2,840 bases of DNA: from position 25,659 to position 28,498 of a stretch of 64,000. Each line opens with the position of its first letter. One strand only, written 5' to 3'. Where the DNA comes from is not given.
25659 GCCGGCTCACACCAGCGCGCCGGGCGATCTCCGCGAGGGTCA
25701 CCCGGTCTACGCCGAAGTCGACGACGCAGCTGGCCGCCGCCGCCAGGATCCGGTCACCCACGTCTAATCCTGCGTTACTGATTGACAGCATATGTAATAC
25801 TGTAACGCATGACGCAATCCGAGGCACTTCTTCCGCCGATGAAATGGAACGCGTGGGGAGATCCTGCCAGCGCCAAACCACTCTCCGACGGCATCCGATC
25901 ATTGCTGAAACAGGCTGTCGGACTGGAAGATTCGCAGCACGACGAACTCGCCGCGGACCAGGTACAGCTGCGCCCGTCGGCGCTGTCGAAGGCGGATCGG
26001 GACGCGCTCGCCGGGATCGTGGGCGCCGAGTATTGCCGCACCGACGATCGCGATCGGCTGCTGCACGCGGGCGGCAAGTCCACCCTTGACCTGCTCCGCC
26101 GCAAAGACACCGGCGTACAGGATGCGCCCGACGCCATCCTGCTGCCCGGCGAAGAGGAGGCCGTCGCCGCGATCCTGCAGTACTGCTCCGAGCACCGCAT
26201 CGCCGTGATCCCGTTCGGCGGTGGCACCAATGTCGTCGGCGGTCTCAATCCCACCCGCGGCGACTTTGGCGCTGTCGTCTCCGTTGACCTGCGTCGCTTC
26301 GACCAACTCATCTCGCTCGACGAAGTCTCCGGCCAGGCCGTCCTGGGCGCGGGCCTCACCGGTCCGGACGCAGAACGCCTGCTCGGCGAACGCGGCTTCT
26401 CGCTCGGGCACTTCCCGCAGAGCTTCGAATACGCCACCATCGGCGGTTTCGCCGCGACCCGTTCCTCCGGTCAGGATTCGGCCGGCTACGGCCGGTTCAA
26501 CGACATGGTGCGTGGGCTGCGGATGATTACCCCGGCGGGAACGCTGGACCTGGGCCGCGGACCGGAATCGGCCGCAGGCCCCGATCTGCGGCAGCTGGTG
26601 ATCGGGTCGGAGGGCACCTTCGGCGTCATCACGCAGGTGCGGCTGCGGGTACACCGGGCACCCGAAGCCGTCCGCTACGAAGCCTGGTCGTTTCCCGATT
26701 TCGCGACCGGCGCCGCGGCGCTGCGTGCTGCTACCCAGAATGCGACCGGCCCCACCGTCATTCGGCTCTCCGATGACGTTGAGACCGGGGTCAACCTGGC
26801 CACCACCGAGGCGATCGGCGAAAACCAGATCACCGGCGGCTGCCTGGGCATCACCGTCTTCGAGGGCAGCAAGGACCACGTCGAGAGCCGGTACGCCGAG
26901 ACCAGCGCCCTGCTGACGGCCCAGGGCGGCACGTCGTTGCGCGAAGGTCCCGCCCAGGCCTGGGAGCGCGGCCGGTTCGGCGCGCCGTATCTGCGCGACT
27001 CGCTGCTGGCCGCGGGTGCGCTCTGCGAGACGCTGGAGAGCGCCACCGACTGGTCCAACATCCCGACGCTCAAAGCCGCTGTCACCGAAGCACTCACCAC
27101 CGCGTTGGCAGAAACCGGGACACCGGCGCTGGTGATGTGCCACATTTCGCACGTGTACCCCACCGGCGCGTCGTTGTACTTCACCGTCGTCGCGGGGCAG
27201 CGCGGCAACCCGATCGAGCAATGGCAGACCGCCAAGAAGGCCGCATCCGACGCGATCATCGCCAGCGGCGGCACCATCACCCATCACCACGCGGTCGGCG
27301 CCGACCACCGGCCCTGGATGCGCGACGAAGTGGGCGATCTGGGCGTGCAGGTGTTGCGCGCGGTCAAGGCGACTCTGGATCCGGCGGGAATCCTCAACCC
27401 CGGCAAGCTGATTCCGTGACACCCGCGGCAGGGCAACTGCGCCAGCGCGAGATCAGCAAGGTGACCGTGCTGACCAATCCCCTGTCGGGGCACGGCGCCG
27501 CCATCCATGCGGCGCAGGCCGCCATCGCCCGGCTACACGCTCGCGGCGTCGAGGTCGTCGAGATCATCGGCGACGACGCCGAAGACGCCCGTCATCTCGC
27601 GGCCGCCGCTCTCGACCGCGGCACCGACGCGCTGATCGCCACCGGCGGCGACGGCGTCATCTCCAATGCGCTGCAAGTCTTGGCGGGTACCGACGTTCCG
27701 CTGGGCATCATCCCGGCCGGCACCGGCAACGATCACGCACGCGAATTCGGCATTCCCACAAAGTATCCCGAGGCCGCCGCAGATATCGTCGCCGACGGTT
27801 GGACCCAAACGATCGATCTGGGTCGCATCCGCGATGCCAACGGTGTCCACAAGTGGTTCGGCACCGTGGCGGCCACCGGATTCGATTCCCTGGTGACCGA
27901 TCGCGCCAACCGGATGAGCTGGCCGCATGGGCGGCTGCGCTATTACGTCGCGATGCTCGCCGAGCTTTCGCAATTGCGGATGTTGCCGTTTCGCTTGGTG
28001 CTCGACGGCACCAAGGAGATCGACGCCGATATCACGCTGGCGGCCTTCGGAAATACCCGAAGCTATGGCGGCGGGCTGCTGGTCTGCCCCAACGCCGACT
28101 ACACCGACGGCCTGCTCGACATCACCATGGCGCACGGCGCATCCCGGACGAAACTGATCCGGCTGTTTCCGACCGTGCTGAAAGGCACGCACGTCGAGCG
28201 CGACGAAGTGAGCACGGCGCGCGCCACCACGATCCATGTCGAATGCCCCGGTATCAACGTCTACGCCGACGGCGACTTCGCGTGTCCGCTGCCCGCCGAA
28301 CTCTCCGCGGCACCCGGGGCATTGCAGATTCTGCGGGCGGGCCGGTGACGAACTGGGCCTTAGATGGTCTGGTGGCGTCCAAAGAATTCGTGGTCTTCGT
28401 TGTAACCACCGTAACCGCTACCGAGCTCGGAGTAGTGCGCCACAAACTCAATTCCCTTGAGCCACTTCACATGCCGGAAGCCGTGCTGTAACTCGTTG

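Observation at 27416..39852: Decayed second copy of the dagK 3' end marks the far edge of an 11.4-kb island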

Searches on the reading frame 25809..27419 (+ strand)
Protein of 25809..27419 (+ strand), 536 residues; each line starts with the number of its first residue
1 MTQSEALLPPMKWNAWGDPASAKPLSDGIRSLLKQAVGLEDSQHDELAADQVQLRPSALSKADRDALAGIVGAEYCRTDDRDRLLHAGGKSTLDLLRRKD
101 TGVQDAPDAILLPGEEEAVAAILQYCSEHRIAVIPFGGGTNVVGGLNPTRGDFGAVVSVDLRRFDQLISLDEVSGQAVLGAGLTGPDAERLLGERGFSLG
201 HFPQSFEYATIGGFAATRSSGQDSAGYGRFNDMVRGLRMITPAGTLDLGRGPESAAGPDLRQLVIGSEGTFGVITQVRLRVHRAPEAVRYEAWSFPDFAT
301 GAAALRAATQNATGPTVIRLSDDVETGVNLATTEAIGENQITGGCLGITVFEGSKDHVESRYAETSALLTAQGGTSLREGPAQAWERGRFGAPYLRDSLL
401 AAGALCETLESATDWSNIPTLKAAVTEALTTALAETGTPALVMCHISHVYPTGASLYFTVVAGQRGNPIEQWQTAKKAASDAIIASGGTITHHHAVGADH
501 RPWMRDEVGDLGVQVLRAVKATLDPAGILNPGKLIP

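Call 9: search_protein_families(library=pfam, proteins=[window:25809-27419:+], max_evalue=0.01)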
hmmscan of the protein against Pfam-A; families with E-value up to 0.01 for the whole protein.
window:25809-27419:+ (536 aa): 2 families
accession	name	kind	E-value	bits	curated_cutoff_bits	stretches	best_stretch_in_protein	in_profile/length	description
PF02913.24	FAD-oxidase_C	-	9.5e-45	153.7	21.2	1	285-534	2-248/248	FAD linked oxidases, C-terminal domain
PF01565.28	FAD_binding_4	-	1.2e-33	116.2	26.4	1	107-246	1-135/139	FAD binding domain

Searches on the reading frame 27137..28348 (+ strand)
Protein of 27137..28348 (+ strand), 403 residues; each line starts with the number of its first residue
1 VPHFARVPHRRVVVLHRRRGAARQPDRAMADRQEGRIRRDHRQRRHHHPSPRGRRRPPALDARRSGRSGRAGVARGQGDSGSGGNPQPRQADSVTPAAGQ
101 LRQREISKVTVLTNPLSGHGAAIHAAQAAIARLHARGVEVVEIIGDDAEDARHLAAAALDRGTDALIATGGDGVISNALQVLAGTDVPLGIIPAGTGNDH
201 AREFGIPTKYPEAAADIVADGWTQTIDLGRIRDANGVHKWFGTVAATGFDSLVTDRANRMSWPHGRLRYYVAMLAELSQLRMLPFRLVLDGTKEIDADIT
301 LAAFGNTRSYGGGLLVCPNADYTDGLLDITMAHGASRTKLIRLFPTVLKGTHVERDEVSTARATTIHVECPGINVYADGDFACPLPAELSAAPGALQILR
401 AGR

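Call 8: search_protein_families(library=pfam, proteins=[window:27137-28348:+], max_evalue=0.01)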
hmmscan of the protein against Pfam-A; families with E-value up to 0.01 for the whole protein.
window:27137-28348:+ (403 aa): 3 families
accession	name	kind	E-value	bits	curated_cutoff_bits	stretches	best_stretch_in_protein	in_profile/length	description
PF19279.4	YegS_C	-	4.2e-42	144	27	1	244-399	2-157/158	YegS C-terminal NAD kinase beta sandwich-like domain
PF00781.29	DAGK_cat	-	1.6e-29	102.5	23.6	1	108-231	1-125/125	Diacylglycerol kinase catalytic domain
PF01513.26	NAD_kinase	-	0.00095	19.9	25.5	1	140-218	50-126/130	ATP-NAD kinase N-terminal domain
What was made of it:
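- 27416..28348 (+): Resident dagK (Rv2252-type diacylglycerol kinase), intact. The last ~10 nt, including the TGA stop, differ from the native tail seen in relatives. Pfam DAGK_cat and YegS_C (call 8).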

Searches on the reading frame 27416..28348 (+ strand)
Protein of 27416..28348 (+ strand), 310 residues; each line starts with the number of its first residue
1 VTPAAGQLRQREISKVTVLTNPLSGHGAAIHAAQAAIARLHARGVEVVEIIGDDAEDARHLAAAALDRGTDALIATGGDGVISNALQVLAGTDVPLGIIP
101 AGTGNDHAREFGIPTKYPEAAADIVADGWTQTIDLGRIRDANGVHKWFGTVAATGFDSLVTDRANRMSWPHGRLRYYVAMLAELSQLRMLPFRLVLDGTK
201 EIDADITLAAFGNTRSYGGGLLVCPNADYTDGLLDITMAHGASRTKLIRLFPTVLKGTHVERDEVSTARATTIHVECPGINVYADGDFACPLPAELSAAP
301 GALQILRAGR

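Call 46: search_protein_families(library=ncbifam, proteins=[window:27416-28348:+], max_evalue=0.001)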
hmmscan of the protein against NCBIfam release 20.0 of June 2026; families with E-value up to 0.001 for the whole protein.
window:27416-28348:+ (310 aa): 11 families
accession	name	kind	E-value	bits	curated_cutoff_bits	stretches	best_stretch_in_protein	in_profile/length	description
NF008882.0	PRK11914.1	equivalog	1.6e-171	569.4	302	1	7-308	2-303/306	diacylglycerol kinase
NF009604.0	PRK13057.1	equivalog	1.4e-48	165.4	274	1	14-306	9-293/302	lipid kinase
TIGR00147.1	TIGR00147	subfamily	1.8e-39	135.4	118.65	1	14-306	2-293/296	YegS/Rv2252/BmrU family lipid kinase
NF009874.0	PRK13337.1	equivalog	3.6e-36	124.6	385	1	17-298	6-284/305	diacylglycerol kinase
NF009605.0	PRK13059.1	equivalog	1.2e-33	116.3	313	1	14-306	2-290/295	putative lipid kinase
NF009602.0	PRK13054.1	equivalog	4e-33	114.8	284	1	23-304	10-289/301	lipid kinase YegS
NF002033.0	PRK00861.1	subfamily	7.9e-33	113.4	293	1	15-306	13-303/328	putative lipid kinase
NF009603.0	PRK13055.1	subfamily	1.5e-32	112.9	342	1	15-304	4-296/335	diacylglycerol kinase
TIGR03702.1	lip_kinase_YegS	equivalog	9.1e-29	100.4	387.45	1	23-304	6-285/295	lipid kinase YegS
NF009025.0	PRK12361.1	equivalog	2e-22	79.1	505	1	14-306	242-538/546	hypothetical protein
NF040993.1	MamU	equivalog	1.7e-21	76.9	400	1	33-279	22-263/296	lipid kinase MamU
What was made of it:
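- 27416..28348 (+): NCBIfam NF008882, 569 bits (call 46).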

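Call 48: find_homologous_proteins(query=window:27416-28348:+, max_evalue=1e-100)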
Query window:27416-28348:+ (310 aa): 2339 proteins with E <= 1e-100 among 8000 candidates; the best 120 are listed.
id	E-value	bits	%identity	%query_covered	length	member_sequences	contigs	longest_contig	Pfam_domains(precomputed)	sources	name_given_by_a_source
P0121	7.0e-192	654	95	100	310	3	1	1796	PF00781.30,PF19279.5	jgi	jgi:diacylglycerol kinase (ATP)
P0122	1.3e-191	653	95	100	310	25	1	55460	PF00781.30,PF19279.5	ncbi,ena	-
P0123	4.4e-190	648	94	99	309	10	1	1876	PF00781.30,PF19279.5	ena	-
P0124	7.2e-190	648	94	100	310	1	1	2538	PF00781.30,PF19279.5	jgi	jgi:diacylglycerol kinase (ATP)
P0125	6.6e-189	644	94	100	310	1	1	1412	PF00781.30,PF19279.5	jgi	jgi:diacylglycerol kinase (ATP)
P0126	1.1e-183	627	93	97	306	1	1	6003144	PF00781.30,PF19279.5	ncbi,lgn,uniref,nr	ncbi:diacylglycerol kinase [Mycobacterium sp. Aquia_213]|uniref:diacylglycerol kinase n=1 Tax=Mycoba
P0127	6.2e-183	625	92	97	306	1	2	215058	PF00781.30,PF19279.5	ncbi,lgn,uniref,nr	ncbi:diacylglycerol kinase [Mycobacterium montefiorense]|uniref:diacylglycerol kinase n=1 Tax=Mycoba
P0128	6.5e-183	625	92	98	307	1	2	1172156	PF00781.30,PF19279.5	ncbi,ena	-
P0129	9.8e-183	624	92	99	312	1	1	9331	PF00781.30,PF19279.5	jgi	jgi:diacylglycerol kinase (ATP)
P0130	1.2e-182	624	92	98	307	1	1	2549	PF00781.30,PF19279.5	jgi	jgi:diacylglycerol kinase (ATP)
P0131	1.3e-182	624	92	97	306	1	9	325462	PF00781.30,PF19279.5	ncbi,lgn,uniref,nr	ncbi:diacylglycerol kinase [Mycobacterium montefiorense]|uniref:Diacylglycerol kinase n=1 Tax=Mycoba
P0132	1.3e-182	624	91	99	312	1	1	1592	PF00781.30,PF19279.5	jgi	jgi:diacylglycerol kinase (ATP)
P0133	1.6e-182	623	91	99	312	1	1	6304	PF00781.30,PF19279.5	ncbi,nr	ncbi:MAG TPA: diacylglycerol kinase [Mycobacterium sp.]|nr:diacylglycerol kinase [Mycobacterium sp.]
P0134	2.3e-182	623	91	98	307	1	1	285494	PF00781.30,PF19279.5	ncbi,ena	-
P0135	2.4e-182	623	91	98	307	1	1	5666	PF00781.30,PF19279.5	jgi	jgi:diacylglycerol kinase (ATP)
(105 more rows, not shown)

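Call 49: find_encoding_contigs(protein=P0122, flank=10000, max_places=4)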
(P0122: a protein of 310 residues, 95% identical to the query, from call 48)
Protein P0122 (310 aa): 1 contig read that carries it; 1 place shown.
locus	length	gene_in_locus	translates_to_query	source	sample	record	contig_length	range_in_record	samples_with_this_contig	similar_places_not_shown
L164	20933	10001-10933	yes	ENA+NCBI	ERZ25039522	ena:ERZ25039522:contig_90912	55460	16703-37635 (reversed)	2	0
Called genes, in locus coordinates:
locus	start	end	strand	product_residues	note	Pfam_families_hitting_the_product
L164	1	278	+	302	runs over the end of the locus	PF00698:Acyl_transf_1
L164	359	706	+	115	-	PF00550:PP-binding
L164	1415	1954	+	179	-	PF02801:Ketoacyl-synt_C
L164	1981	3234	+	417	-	PF00109:ketoacyl-synt, PF00108:Thiolase_N, PF02801:Ketoacyl-synt_C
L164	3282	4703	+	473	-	PF01039:Carboxyl_trans, PF03255:ACCA, PF06833:MdcE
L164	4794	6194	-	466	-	PF00083:Sugar_tr, PF07690:MFS_1, PF00083:Sugar_tr, PF07690:MFS_1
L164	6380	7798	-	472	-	PF00890:FAD_binding_2 (faint), PF01266:DAO, PF12831:FAD_oxidored (weak)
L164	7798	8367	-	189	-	PF00440:TetR_N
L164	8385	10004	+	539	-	PF01565:FAD_binding_4, PF02913:FAD-oxidase_C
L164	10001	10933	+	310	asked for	PF00781:DAGK_cat, PF19279:YegS_C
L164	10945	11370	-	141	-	PF00174:Oxidored_molyb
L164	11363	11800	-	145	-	-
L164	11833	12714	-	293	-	-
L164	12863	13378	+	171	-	-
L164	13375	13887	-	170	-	PF11343:DUF3145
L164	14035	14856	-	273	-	PF00144:Beta-lactamase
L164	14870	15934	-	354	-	PF21320:WHD_Rv2258c, PF05175:MTS, PF13489:Methyltransf_23, PF01209:Ubie_methyltran, PF08241:Methyltransf_11, PF08242:Methyltransf_12, PF13649:Methyltransf_25, PF13847:Methyltransf_31, +5 more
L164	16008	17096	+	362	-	PF08240:ADH_N, PF16912:Glu_dehyd_C (faint), PF00107:ADH_zinc_N, PF13602:ADH_zinc_N_2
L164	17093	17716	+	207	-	PF00753:Lactamase_B, PF19583:ODP (weak)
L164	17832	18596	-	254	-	-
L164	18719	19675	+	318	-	PF00106:adh_short, PF01370:Epimerase (weak), PF08659:KR (weak), PF13561:adh_short_C2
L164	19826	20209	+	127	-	-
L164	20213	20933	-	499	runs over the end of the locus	-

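Call 50: find_encoding_contigs(protein=P0126, flank=10000, max_places=2)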
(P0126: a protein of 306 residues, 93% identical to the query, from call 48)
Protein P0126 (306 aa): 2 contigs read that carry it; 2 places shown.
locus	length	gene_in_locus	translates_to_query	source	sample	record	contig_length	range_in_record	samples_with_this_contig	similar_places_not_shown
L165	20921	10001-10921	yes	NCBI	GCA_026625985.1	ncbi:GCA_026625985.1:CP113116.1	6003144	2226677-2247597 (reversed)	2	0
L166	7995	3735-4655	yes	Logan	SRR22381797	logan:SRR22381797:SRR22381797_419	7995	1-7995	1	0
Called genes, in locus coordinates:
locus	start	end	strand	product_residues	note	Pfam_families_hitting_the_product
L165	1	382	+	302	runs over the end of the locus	PF00698:Acyl_transf_1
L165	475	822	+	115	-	PF00550:PP-binding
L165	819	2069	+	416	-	PF00109:ketoacyl-synt, PF00108:Thiolase_N (weak), PF02801:Ketoacyl-synt_C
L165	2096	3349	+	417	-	PF00109:ketoacyl-synt, PF00108:Thiolase_N, PF02801:Ketoacyl-synt_C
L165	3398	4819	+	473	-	PF01039:Carboxyl_trans, PF03255:ACCA, PF06833:MdcE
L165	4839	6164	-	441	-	PF00083:Sugar_tr, PF07690:MFS_1, PF00083:Sugar_tr, PF07690:MFS_1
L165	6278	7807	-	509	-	PF00890:FAD_binding_2 (faint), PF01266:DAO, PF16901:DAO_C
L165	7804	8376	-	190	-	PF00440:TetR_N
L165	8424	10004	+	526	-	PF01565:FAD_binding_4, PF02913:FAD-oxidase_C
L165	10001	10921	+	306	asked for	PF00781:DAGK_cat, PF19279:YegS_C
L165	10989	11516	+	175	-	-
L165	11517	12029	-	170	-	PF11343:DUF3145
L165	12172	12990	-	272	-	PF00144:Beta-lactamase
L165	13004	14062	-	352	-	PF21320:WHD_Rv2258c, PF05175:MTS (weak), PF13489:Methyltransf_23, PF01209:Ubie_methyltran, PF08241:Methyltransf_11, PF08242:Methyltransf_12, PF13649:Methyltransf_25, PF13847:Methyltransf_31, +2 more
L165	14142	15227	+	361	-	PF08240:ADH_N, PF16912:Glu_dehyd_C (faint), PF00107:ADH_zinc_N, PF13602:ADH_zinc_N_2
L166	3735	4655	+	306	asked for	PF00781:DAGK_cat, PF19279:YegS_C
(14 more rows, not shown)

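Call 51: find_encoding_contigs(protein=P0131, flank=10000, max_places=2)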
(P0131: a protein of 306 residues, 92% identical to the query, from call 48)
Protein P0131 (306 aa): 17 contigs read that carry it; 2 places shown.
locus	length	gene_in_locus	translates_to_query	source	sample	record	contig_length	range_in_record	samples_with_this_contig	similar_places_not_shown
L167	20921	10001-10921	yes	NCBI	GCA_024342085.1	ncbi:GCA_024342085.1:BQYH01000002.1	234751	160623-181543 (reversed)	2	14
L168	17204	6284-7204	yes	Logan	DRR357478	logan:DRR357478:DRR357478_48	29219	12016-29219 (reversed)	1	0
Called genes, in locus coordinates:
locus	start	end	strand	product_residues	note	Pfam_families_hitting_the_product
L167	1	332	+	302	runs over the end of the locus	PF00698:Acyl_transf_1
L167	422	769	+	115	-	PF00550:PP-binding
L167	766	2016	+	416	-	PF00109:ketoacyl-synt, PF00108:Thiolase_N (weak), PF02801:Ketoacyl-synt_C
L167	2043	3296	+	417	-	PF00109:ketoacyl-synt, PF00108:Thiolase_N, PF02801:Ketoacyl-synt_C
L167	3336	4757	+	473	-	PF01039:Carboxyl_trans, PF03255:ACCA, PF06833:MdcE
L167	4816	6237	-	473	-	PF00083:Sugar_tr, PF07690:MFS_1, PF00083:Sugar_tr, PF07690:MFS_1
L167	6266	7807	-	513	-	PF00890:FAD_binding_2 (faint), PF01266:DAO, PF12831:FAD_oxidored (weak), PF16901:DAO_C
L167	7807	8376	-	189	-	PF00440:TetR_N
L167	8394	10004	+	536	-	PF01565:FAD_binding_4, PF02913:FAD-oxidase_C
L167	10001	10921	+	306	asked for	PF00781:DAGK_cat, PF19279:YegS_C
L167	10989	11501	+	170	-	-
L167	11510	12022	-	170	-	PF11343:DUF3145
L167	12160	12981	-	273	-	PF00144:Beta-lactamase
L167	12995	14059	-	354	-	PF21320:WHD_Rv2258c, PF01135:PCMT (weak), PF13489:Methyltransf_23, PF01209:Ubie_methyltran, PF08241:Methyltransf_11, PF08242:Methyltransf_12, PF13649:Methyltransf_25, PF13847:Methyltransf_31, +3 more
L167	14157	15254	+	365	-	PF08240:ADH_N, PF16912:Glu_dehyd_C (faint), PF00107:ADH_zinc_N, PF13602:ADH_zinc_N_2 (weak)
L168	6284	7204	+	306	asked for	PF00781:DAGK_cat, PF19279:YegS_C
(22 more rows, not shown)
